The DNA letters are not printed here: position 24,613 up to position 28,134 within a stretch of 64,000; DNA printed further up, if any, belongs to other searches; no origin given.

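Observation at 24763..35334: A B12-dependent self-sufficient reductive dehalogenase is the last gene of a form-II CODH-like molybdo-hydroxylase operon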

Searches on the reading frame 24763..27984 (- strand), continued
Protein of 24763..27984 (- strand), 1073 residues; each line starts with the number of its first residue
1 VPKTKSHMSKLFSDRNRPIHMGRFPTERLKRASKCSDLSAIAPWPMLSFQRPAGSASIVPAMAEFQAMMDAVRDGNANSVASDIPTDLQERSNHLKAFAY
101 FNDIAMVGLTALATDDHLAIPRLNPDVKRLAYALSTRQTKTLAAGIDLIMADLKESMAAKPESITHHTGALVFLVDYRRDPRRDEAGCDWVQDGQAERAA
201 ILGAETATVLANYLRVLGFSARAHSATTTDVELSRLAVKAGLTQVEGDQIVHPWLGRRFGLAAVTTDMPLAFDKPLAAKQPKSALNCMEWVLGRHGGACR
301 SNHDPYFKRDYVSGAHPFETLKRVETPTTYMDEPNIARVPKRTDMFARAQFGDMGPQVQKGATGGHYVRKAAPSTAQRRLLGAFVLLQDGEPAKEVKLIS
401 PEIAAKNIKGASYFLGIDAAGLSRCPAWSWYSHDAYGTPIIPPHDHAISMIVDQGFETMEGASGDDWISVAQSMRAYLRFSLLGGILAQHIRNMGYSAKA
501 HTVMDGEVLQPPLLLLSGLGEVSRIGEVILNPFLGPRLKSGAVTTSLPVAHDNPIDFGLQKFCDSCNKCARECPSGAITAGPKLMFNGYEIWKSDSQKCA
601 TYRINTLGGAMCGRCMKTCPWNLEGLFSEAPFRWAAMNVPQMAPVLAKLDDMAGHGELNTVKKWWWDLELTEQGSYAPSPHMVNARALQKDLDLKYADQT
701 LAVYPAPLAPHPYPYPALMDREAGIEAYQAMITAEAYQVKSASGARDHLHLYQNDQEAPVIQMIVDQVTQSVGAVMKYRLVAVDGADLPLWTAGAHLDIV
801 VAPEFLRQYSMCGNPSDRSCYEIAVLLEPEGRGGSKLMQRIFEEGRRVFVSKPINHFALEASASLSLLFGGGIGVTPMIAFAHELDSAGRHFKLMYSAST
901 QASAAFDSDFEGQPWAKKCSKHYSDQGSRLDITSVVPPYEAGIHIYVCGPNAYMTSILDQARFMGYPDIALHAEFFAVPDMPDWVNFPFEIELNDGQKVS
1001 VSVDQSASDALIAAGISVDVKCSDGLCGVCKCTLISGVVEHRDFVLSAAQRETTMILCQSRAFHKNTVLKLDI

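Call 17: search_protein_families(library=ncbifam, proteins=[L013:13299-14198:+, L013:14195-14674:+, L013:14674-16926:+, L013:9012-9914:-, L013:8170-9021:+, L013:7365-8066:-, L013:17180-18058:-, L013:18159-19601:+, L013:19601-20578:+, L013:20575-22260:+], max_evalue=0.00001)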
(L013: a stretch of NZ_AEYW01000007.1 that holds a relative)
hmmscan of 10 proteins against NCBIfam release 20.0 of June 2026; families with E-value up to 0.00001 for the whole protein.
L013:13299-14198:+ (299 aa): 7 families
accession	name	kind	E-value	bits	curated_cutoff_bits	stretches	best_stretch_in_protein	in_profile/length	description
NF043083.1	XdhB_XDHase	equivalog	3.7e-55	187.1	310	1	13-295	6-288/289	xanthine dehydrogenase subunit XdhB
NF007427.0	PRK09971.1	equivalog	7.5e-54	182.9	287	1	12-297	5-290/292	xanthine dehydrogenase FAD-binding subunit XdhB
NF041019.1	glyceraldDH_beta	equivalog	2.6e-41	141.7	350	1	12-287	6-277/280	glyceraldehyde dehydrogenase subunit beta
TIGR02963.1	xanthine_xdhA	equivalog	1.4e-40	139.3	467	1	13-284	194-462/468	xanthine dehydrogenase small subunit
TIGR03195.1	4hydrxCoA_B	equivalog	2.7e-32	112.2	404.55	2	14-125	7-116/321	4-hydroxybenzoyl-CoA reductase subunit beta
TIGR03199.1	pucC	equivalog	3.6e-12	46.2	306.05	1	17-254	1-233/264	xanthine dehydrogenase subunit C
TIGR02969.1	mam_aldehyde_ox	subfamily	1.2e-07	29.6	1912.3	1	107-253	339-488/1330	aldehyde oxidase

L013:14195-14674:+ (159 aa): 11 families
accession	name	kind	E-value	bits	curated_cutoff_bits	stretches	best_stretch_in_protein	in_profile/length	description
NF041020.1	glyceraldDH_gamma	equivalog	1e-53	181.2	290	1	3-156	10-163/164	glyceraldehyde dehydrogenase subunit gamma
NF043084.2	XdhC_XDHase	equivalog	2.5e-52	176.4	217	1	6-151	3-149/151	xanthine dehydrogenase subunit XdhC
NF045668.1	pterin_aldehy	equivalog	3.7e-51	174.2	1100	1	7-156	4-156/905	molybdopterin-dependent aldehyde oxidoreductase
TIGR03198.1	pucE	equivalog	1.2e-47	161.1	254.3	1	4-151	2-148/151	xanthine dehydrogenase subunit E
TIGR03193.1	4hydroxCoAred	equivalog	1.3e-46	158.1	257.8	1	7-150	3-146/148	4-hydroxybenzoyl-CoA reductase subunit gamma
NF007387.0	PRK09908.1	equivalog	1.7e-42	144.5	212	1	4-151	7-155/159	xanthine dehydrogenase iron sulfur-binding subunit XdhC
TIGR03311.1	Se_dep_XDH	equivalog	9.1e-40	136.5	830.45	1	10-157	5-149/848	selenium-dependent xanthine dehydrogenase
NF008514.0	PRK11433.1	equivalog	9.3e-40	136.4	322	1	4-154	51-216/218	aldehyde dehydrogenase iron-sulfur subunit PaoA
TIGR02963.1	xanthine_xdhA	equivalog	2.7e-38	131.8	467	1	17-152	13-157/468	xanthine dehydrogenase small subunit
TIGR02969.1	mam_aldehyde_ox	subfamily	3.7e-27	94.2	1912.3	1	10-148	7-157/1330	aldehyde oxidase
TIGR03313.1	Se_sel_red_Mo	hypoth_equivalog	3.4e-09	34.9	1101.9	1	9-153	2-146/951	molybdopterin-dependent oxidoreductase Mo/Fe-S-binding subunit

L013:14674-16926:+ (750 aa): 13 families
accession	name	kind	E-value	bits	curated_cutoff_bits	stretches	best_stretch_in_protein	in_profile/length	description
TIGR03194.1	4hydrxCoA_A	equivalog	2.6e-138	462.6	994.55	1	21-747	5-746/746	4-hydroxybenzoyl-CoA reductase subunit alpha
NF043082.1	XdhA_XDHase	equivalog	2.1e-126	423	780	1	13-749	1-754/758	xanthine dehydrogenase subunit XdhA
NF007426.0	PRK09970.1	equivalog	4.5e-122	408.6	916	1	11-749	4-757/761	xanthine dehydrogenase molybdenum-binding subunit XdhA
TIGR03196.1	pucD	equivalog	6.7e-103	345.5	783.65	2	18-420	8-391/763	xanthine dehydrogenase subunit D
NF041018.1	glyceraldDH_alpha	equivalog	1.3e-99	334.6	790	1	12-743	2-740/741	glyceraldehyde dehydrogenase subunit alpha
NF045668.1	pterin_aldehy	equivalog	8.6e-89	298.8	1100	2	12-541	174-718/905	molybdopterin-dependent aldehyde oxidoreductase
NF040766.1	CODH_aero_grp5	exception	5.1e-84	282.9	950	3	13-403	5-395/785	aerobic carbon-monoxide dehydrogenase large subunit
NF041671.1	peri_hyde_PaoC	equivalog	1.6e-83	281.4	1180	1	11-748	16-732/735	aldehyde oxidoreductase molybdenum-binding subunit PaoC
TIGR02416.1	CO_dehy_Mo_lg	equivalog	1.7e-81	274.5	991.15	2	26-403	6-394/770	aerobic carbon-monoxide dehydrogenase large subunit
TIGR03311.1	Se_dep_XDH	equivalog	1.3e-79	268.3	830.45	2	12-545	161-682/848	selenium-dependent xanthine dehydrogenase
TIGR03313.1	Se_sel_red_Mo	hypoth_equivalog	8.2e-79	265.4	1101.9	3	178-409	360-593/951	molybdopterin-dependent oxidoreductase Mo/Fe-S-binding subunit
TIGR02965.1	xanthine_xdhB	equivalog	5.3e-68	229.9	849.5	2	24-418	12-392/758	xanthine dehydrogenase molybdopterin binding subunit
TIGR02969.1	mam_aldehyde_ox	subfamily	5.5e-30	103.6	1912.3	1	24-732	587-1286/1330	aldehyde oxidase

L013:9012-9914:- (300 aa): 34 families (the best 25 are shown)
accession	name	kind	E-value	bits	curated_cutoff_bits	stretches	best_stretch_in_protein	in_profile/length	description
NF050187.1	TransRegBsrAPseudo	equivalog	5e-40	137.5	480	1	5-292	4-296/298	LysR family transcriptional regulator BsrA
NF007063.1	PRK09508.1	equivalog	1.8e-21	76.7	262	1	7-107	13-113/307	transcriptional regulator LeuO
NF047710.1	TransRegCitRGProt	equivalog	2.3e-17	63.2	400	1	5-83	6-84/295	DNA-binding transcriptional repressor CitR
NF007581.0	PRK10216.1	equivalog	2.7e-17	62.8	314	1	5-106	4-104/319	HTH-type transcriptional regulator YidZ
NF045905.1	TransRegLelALeg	equivalog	5.4e-17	62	500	1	17-119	15-118/305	LysR family transcriptional regulator LelA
NF040786.1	LysR_Sec_metab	equivalog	3.8e-15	55.7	250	1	11-124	3-116/298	selenium metabolism-associated LysR family transcriptional regulator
NF008554.1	PRK11482.1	equivalog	2.2e-14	53.1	277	1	9-134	29-152/317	YbeF family transcriptional regulator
TIGR03418.1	chol_sulf_TF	equivalog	1.3e-11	44.1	324.8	1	12-87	4-79/291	choline sulfate utilization transcriptional regulator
TIGR02424.1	TF_pcaQ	equivalog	1.1e-10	41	303.8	1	14-73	8-67/300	pca operon transcription factor PcaQ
NF008352.0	PRK11139.1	subfamily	1.3e-10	40.9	288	1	14-87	11-84/305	transcriptional regulator GcvA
NF041036.1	decaheme_TF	subfamily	3.3e-10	39.9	210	1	11-86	3-78/301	multiheme cytochrome-associated LysR family transcriptional regulator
TIGR03298.1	argP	subfamily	1.2e-09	37.7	273.55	1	9-107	1-98/292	ArgP/LysG family DNA-binding transcriptional regulator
NF002964.0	PRK03635.1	subfamily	1.2e-09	37.6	197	1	8-106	2-98/297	ArgP/LysG family DNA-binding transcriptional regulator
NF009888.0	PRK13348.1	subfamily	5.9e-09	35.3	297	1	9-79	3-72/302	HTH-type transcriptional regulator ArgP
NF040888.1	trans_reg_YafC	equivalog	1.3e-08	34.1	470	1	14-85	8-79/293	DNA-binding transcriptional regulator YafC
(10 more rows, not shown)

L013:8170-9021:+ (283 aa): 42 families (the best 25 are shown)
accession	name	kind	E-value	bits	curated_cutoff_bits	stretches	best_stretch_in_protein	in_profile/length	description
NF008352.0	PRK11139.1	subfamily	1.1e-79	267.7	288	1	3-283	4-292/305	transcriptional regulator GcvA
TIGR03418.1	chol_sulf_TF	equivalog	3.3e-51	174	324.8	1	6-281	2-290/291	choline sulfate utilization transcriptional regulator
NF041130.1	PenR_Burk_TF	exception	6.8e-47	160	625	1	6-281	9-287/292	beta-lactamase transcriptional regulator PenR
NF007491.0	PRK10086.1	equivalog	4.9e-44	150.4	316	1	7-283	19-309/313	DNA-binding transcriptional regulator DsdC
TIGR02036.1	dsdC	equivalog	2.2e-35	122.1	352.4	1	7-283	10-301/302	DNA-binding transcriptional regulator DsdC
NF008416.0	PRK11242.1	equivalog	5.2e-22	78.5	277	1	10-168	6-171/300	transcriptional regulator CynR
NF040888.1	trans_reg_YafC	equivalog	9.8e-20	70.6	470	1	10-251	8-260/293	DNA-binding transcriptional regulator YafC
TIGR03339.1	phn_lysR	subfamily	1.8e-19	70.1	341.1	1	10-166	2-162/279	aminoethylphosphonate catabolism associated LysR family transcriptional regulator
NF045990.1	TransRegCbbRRhodb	equivalog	1.9e-18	66.6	450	1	7-280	8-297/304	LysR family regulator CbbR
NF041036.1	decaheme_TF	subfamily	8e-16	58.4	210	1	20-246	16-259/301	multiheme cytochrome-associated LysR family transcriptional regulator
NF002964.0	PRK03635.1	subfamily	1.6e-15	56.9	197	1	8-246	6-256/297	ArgP/LysG family DNA-binding transcriptional regulator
TIGR03298.1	argP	subfamily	2.3e-15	56.5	273.55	1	9-249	5-257/292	ArgP/LysG family DNA-binding transcriptional regulator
NF007315.1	PRK09801.1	equivalog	3.8e-14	52.4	398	1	21-183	22-188/301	L-tartrate utilization transcriptional activator TtdR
NF009888.0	PRK13348.1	subfamily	4.1e-14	52.3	297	1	10-175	8-177/302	HTH-type transcriptional regulator ArgP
NF053705.1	TransRegGltCGpos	equivalog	6.1e-14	51.9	350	1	13-141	9-145/300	glutamate biosynthesis transcriptional regulator GltC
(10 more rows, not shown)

L013:7365-8066:- (233 aa): 197 families (the best 25 are shown)
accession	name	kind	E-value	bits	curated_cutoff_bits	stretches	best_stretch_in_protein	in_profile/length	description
NF005559.1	PRK07231.1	subfamily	7.9e-42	143.5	215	1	2-230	4-248/249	glucose 1-dehydrogenase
NF009466.0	PRK12826.1-2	subfamily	5.2e-39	134.2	222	1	1-229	2-244/248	3-oxoacyl-ACP reductase FabG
NF004791.0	PRK06138.1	equivalog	1.6e-38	132.4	312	1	2-230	5-250/252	SDR family oxidoreductase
TIGR01830.1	3oxo_ACP_reduc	equivalog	7.4e-37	127.3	297.75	1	5-229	1-238/239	3-oxoacyl-[acyl-carrier-protein] reductase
NF052558.1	MBtsdlDhBudC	equivalog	4.4e-36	124.7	270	1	2-231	3-243/250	meso-2,3-butanediol dehydrogenase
NF004197.0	PRK05653.1-1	equivalog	1.2e-33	116.8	332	1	2-230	7-247/249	3-oxoacyl-ACP reductase FabG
NF004198.0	PRK05653.1-3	equivalog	8.3e-33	113.9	296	1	2-229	7-246/248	3-oxoacyl-ACP reductase FabG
NF005390.0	PRK06935.1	equivalog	1.3e-32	113.2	369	1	2-229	15-255/258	2-dehydro-3-deoxy-D-gluconate 5-dehydrogenase KduD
NF049979.1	AlphHSDSHdhA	equivalog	1.7e-32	113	350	1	2-229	3-246/258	7alpha-hydroxysteroid dehydrogenase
NF009547.0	PRK12936.1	subfamily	2.8e-32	112.3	436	1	4-229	8-242/245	3-ketoacyl-(acyl-carrier-protein) reductase NodG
NF053701.1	CsHdxCHCADhChcB2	equivalog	5.9e-32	111.1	350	1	2-230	3-243/245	cis-4-hydroxycyclohexanecarboxylate dehydrogenase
NF005095.0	PRK06523.1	subfamily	1.1e-31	110.3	231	2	2-180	10-188/261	oxidoreductase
NF009384.0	PRK12743.1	equivalog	3.9e-31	108.2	264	1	1-230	5-248/258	SDR family oxidoreductase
NF004713.0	PRK06057.1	equivalog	4.9e-31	108.1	404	1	2-230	9-250/257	3-oxoacyl-ACP reductase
NF004818.0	PRK06172.1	equivalog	9.3e-31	107.1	336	1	2-230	7-251/253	SDR family oxidoreductase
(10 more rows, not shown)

L013:17180-18058:- (292 aa): 50 families (the best 25 are shown)
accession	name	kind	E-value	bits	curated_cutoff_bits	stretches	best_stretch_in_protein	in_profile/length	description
NF040786.1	LysR_Sec_metab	equivalog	1.7e-32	112.6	250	1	5-284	3-294/298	selenium metabolism-associated LysR family transcriptional regulator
NF008416.0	PRK11242.1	equivalog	1.6e-29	103.2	277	1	8-268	6-271/300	transcriptional regulator CynR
NF047711.1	PutUtilRegPtrR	equivalog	1.3e-26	93.3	400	1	5-275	3-274/283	putrescine utilization regulator PtrR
NF045775.1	acetoin_reg_AlsR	exception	1.9e-25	89.9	430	1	6-261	4-266/290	acetoin biosynthesis transcriptional regulator AlsR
NF045990.1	TransRegCbbRRhodb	equivalog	5.9e-25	87.9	450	1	2-188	5-192/304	LysR family regulator CbbR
NF007385.0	PRK09906.1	equivalog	1.1e-24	87.2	356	1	6-255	4-259/296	DNA-binding transcriptional regulator HcaR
NF052633.1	LysR_TF_PsrA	exception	4.3e-24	85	540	1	5-178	7-181/297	L-proline-binding transcription factor PsrA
NF053705.1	TransRegGltCGpos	equivalog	1.1e-23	83.9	350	1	7-271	5-276/300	glutamate biosynthesis transcriptional regulator GltC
NF040889.1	trans_reg_YeiE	equivalog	2e-22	79.7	480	1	1-194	1-189/288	DNA-binding transcriptional regulator YeiE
NF047520.1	trans_act_CidR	equivalog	7.4e-22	77.9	415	1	4-247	2-250/292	cidABC operon transcriptional activator CidR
TIGR03339.1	phn_lysR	subfamily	1.9e-21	76.6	341.1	1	8-179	2-171/279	aminoethylphosphonate catabolism associated LysR family transcriptional regulator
TIGR02424.1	TF_pcaQ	equivalog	3.6e-21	75.3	303.8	1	3-186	3-188/300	pca operon transcription factor PcaQ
NF008095.0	PRK10837.1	subfamily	5.2e-20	71.8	281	1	1-194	1-189/290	LysR family transcriptional regulator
NF009327.0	PRK12684.1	subfamily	6.7e-20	71.5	402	1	13-194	12-195/313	CysB family HTH-type transcriptional regulator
NF040888.1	trans_reg_YafC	equivalog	1.2e-19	70.3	470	1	1-188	1-185/293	DNA-binding transcriptional regulator YafC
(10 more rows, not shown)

L013:18159-19601:+ (480 aa): 43 families (the best 25 are shown)
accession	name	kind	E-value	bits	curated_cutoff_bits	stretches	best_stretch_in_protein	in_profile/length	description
NF052305.1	DioxValDhHalo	equivalog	3.6e-142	474.7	750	1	3-475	5-481/483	2,5-dioxovalerate dehydrogenase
NF042993.1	AlphKGSA_gudD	equivalog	5.6e-142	473.9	770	1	3-475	4-480/481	alpha-ketoglutaric semialdehyde dehydrogenase GucD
TIGR01804.1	BADH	equivalog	1.6e-116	389.6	668.6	1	7-471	2-467/467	betaine-aldehyde dehydrogenase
TIGR02299.1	HpaE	equivalog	2.4e-110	369.4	638.35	1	5-478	3-479/488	5-carboxymethyl-2-hydroxymuconate semialdehyde dehydrogenase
NF009725.0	PRK13252.1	equivalog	2.3e-107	359.5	593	1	10-478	14-482/488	betaine-aldehyde dehydrogenase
NF002852.0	PRK03137.1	subfamily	1.1e-98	331.3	648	1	6-448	40-485/514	L-glutamate gamma-semialdehyde dehydrogenase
TIGR01780.1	SSADH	subfamily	9.2e-98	328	646.35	1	28-471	8-448/448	succinate-semialdehyde dehydrogenase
NF010000.0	PRK13473.1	subfamily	9.5e-98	327.9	615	1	3-472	3-469/475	aminobutyraldehyde dehydrogenase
NF007497.0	PRK10090.1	equivalog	1.2e-92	311.2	500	1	7-434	11-438/480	aldehyde dehydrogenase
TIGR01237.1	D1pyr5carbox2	equivalog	2e-92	310.6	659.65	1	5-450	35-484/511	L-glutamate gamma-semialdehyde dehydrogenase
NF006916.0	PRK09407.1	equivalog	1.2e-90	304.6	521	1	18-472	36-489/526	succinic semialdehyde dehydrogenase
TIGR03216.1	OH_muco_semi_DH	equivalog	4.4e-90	302.6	693.25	1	5-475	3-479/481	2-hydroxymuconic semialdehyde dehydrogenase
NF040648.1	lactal_redase_Meth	equivalog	1.1e-89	301.7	650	1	6-473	2-460/463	lactaldehyde dehydrogenase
NF045735.1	PaDhStyDPseudo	equivalog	3.4e-87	293.1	850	1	6-475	6-481/483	phenylacetaldehyde dehydrogenase StyD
NF045736.1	PaDhStyDRhodo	equivalog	2.3e-86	290.2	800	1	6-471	6-473/479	phenylacetaldehyde dehydrogenase StyD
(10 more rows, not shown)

L013:19601-20578:+ (325 aa): 0 families

L013:20575-22260:+ (561 aa): 0 families

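Call 18: find_encoding_contigs(protein=P0004, flank=10000, max_places=1)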
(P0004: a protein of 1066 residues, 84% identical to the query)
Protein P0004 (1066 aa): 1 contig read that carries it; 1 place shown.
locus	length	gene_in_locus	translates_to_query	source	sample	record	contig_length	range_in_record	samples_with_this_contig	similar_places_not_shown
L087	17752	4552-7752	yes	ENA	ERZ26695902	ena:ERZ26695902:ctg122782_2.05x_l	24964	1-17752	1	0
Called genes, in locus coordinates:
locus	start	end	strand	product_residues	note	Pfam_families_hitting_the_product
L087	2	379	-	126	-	?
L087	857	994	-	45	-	-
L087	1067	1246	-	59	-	PF08410:DUF1737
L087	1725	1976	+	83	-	-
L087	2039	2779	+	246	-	PF00589:Phage_integrase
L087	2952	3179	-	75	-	-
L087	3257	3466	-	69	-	-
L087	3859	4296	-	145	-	PF13384:HTH_23, PF01527:HTH_Tnp_1 (weak), PF13518:HTH_28, PF13551:HTH_29, PF13565:HTH_32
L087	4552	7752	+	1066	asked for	PF12838:Fer4_7, PF13484:Fer4_16, PF22290:DmmA-like_N (weak), PF00111:Fer2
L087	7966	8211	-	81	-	PF08669:GCV_T_C (weak)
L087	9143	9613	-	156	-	-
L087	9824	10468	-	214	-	-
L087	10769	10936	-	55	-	-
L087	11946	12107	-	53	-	-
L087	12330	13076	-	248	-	PF00515:TPR_1 (weak), PF13414:TPR_11 (weak), PF13489:Methyltransf_23, PF13847:Methyltransf_31, PF08241:Methyltransf_11, PF08242:Methyltransf_12, PF13649:Methyltransf_25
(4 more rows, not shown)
